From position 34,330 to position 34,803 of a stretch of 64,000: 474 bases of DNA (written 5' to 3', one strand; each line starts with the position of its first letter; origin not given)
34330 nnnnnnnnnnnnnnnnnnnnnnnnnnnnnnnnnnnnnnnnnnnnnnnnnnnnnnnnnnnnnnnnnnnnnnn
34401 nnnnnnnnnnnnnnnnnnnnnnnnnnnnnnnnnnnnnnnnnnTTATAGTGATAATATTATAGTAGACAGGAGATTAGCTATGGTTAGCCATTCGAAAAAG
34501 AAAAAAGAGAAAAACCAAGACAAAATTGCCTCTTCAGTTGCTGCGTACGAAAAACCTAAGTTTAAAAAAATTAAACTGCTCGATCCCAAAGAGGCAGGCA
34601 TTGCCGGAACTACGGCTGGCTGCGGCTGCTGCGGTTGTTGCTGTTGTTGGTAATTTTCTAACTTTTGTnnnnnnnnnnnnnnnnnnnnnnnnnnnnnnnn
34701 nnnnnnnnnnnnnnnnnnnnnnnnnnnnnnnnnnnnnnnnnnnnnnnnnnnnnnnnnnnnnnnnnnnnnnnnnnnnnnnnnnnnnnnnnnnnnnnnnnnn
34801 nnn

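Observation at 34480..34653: Unannotated small ORF with an extreme poly-Cys C-terminus (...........) and Lys-rich leader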

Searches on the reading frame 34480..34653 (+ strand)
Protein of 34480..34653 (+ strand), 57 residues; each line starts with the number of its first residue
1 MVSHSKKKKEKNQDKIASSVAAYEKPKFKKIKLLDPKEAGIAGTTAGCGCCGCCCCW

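Call 4: search_protein_families(library=pfam, proteins=[window:34480-34653:+], max_evalue=0.01)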
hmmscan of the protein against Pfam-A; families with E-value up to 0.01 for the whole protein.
window:34480-34653:+ (57 aa): 0 families

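Call 5: search_protein_families(library=ncbifam, proteins=[window:34480-34653:+], max_evalue=0.01)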
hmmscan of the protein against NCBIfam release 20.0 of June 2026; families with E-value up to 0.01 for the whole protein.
window:34480-34653:+ (57 aa): 0 families

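Call 13: search_protein_families(library=ncbifam, proteins=[window:34480-34650:+], max_evalue=10)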
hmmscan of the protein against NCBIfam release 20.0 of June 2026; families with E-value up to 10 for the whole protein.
seq(57 aa): 0 families

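Call 27: find_homologous_proteins(query=A3, max_evalue=1)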
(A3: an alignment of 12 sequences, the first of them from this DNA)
Query A3 (12 sequences) (57 aa, profile of the alignment): 25 proteins with E <= 1 among 1266 candidates.
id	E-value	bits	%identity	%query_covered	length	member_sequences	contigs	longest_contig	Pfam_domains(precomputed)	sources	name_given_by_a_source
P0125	1.2e-13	69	73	19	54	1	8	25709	-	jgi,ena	jgi:hypothetical protein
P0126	8.2e-13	66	29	79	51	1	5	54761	-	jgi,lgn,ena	-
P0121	3.9e-12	64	100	100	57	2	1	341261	-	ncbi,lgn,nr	ncbi:MAG: hypothetical protein K9L86_00375 [Candidatus Omnitrophica bacterium]|nr:hypothetical prote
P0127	9.0e-12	63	25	86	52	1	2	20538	-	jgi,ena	-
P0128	1.9e-10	59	95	100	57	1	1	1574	-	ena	-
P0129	3.0e-10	58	36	25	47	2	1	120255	-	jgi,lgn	-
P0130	6.7e-10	57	36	25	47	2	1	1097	-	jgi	jgi:hypothetical protein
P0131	1.4e-8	53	67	16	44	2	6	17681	-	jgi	-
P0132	1.5e-8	52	53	32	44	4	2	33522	-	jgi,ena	-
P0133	2.4e-7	49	33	61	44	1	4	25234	-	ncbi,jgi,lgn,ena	-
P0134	3.5e-7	48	35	28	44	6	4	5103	-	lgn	-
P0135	4.0e-7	48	56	16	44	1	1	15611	-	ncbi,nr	ncbi:MAG: hypothetical protein A4E65_02659 [Syntrophorhabdus sp. PtaU1.Bin153]|nr:MAG: hypothetical 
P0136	3.2e-6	45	38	56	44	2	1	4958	-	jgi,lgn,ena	-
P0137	7.5e-6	44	39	54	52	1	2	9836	-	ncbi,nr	ncbi:MAG: hypothetical protein KJ710_01645 [Candidatus Omnitrophica bacterium]|nr:hypothetical prote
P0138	9.8e-6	43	-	-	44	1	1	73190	-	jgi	jgi:hypothetical protein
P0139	1.6e-4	40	-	-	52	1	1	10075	-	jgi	-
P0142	1.1e-2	34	40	61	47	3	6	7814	-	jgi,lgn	-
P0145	1.7e-1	30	35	60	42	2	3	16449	-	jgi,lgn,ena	-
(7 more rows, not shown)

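Call 29: search_protein_families(library=ncbifam, proteins=[P0133, P0142, P0129, P0127, P0126, P0125, P0139, P0145], max_evalue=10)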
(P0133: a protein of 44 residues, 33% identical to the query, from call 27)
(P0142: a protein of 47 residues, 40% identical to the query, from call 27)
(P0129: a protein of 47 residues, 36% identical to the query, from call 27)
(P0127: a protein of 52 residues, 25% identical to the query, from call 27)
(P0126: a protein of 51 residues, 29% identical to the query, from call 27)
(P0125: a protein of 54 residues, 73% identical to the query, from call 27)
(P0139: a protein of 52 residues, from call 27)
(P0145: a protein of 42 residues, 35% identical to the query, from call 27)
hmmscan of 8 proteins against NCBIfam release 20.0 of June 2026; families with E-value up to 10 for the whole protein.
P0133 (44 aa): 0 families

P0142 (47 aa): 0 families

P0129 (47 aa): 0 families

P0127 (52 aa): 0 families

P0126 (51 aa): 0 families

P0125 (54 aa): 0 families

P0139 (52 aa): 1 family
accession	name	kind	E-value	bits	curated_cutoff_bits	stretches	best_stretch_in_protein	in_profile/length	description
NF011901.0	PRK15374.1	equivalog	0.021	13.6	828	1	12-43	292-323/593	type III secretion system needle tip complex protein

P0145 (42 aa): 0 families

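Call 30: find_encoding_contigs(protein=P0128, flank=5000)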
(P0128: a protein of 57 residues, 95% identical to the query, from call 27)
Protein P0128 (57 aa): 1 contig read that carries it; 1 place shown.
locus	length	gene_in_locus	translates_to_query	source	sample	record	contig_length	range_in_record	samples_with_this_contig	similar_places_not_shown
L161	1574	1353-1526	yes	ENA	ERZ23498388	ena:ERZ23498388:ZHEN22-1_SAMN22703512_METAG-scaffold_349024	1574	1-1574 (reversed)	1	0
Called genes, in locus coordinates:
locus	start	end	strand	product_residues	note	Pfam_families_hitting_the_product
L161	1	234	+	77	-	?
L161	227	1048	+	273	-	PF13155:Toprim_2 (weak)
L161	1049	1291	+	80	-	-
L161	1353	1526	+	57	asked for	-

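Call 57: search_protein_representatives(alignment_id=A5)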
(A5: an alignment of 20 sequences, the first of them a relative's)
Query: 20 sequences, 47 profile positions. Proteins with E-value up to 0.001 (for the whole library): 214; up to 1e-10: 25; up to 1e-30: 0. The best 150 are listed.
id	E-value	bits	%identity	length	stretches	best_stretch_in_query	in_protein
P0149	1.1e-16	76.7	-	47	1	1-47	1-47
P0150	2.7e-16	75.5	-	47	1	1-47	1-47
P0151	1.7e-14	69.8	-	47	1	3-47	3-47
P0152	2.6e-14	69.2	-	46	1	4-47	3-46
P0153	1.6e-13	66.6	-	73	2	6-47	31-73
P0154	4.4e-13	65.3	-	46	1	1-47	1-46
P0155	1.4e-12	63.6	-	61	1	3-47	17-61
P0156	2.1e-12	63.0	-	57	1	2-47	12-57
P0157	2.4e-12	62.9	-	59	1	4-47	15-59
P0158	3.6e-12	62.3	-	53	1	6-47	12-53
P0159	4.2e-12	62.1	-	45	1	1-47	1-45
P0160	4.2e-12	62.1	-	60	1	8-47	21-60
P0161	5.1e-12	61.8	-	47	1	8-47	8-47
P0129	7.6e-12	61.3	-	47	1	1-47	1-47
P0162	7.9e-12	61.2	-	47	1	1-47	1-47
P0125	4.9e-10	55.5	-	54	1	2-46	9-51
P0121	8.8e-10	54.7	-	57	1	5-44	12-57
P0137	3.7e-08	49.5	-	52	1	1-47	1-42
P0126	1.0e-07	48.1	-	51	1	3-44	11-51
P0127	1.9e-07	47.2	-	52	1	5-40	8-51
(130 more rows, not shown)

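Call 61: search_protein_families(library=pfam, proteins=[P0149, P0133, P0125, P0137, P0129, P0121], max_evalue=0.01)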
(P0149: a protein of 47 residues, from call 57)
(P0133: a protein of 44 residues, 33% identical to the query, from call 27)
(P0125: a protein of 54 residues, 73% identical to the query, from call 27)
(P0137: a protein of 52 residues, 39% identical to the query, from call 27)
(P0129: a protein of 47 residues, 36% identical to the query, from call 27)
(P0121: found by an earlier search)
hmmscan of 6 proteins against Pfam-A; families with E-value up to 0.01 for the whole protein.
P0149 (47 aa): 0 families

P0133 (44 aa): 0 families

P0125 (54 aa): 0 families

P0137 (52 aa): 0 families

P0129 (47 aa): 1 family
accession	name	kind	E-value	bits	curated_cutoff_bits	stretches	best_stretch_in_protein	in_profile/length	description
PF18732.6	HEPN_AbiA_CTD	-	0.0069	16.8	27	1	4-25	51-72/132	HEPN like, Abia C-terminal domain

P0121 (57 aa): 0 families
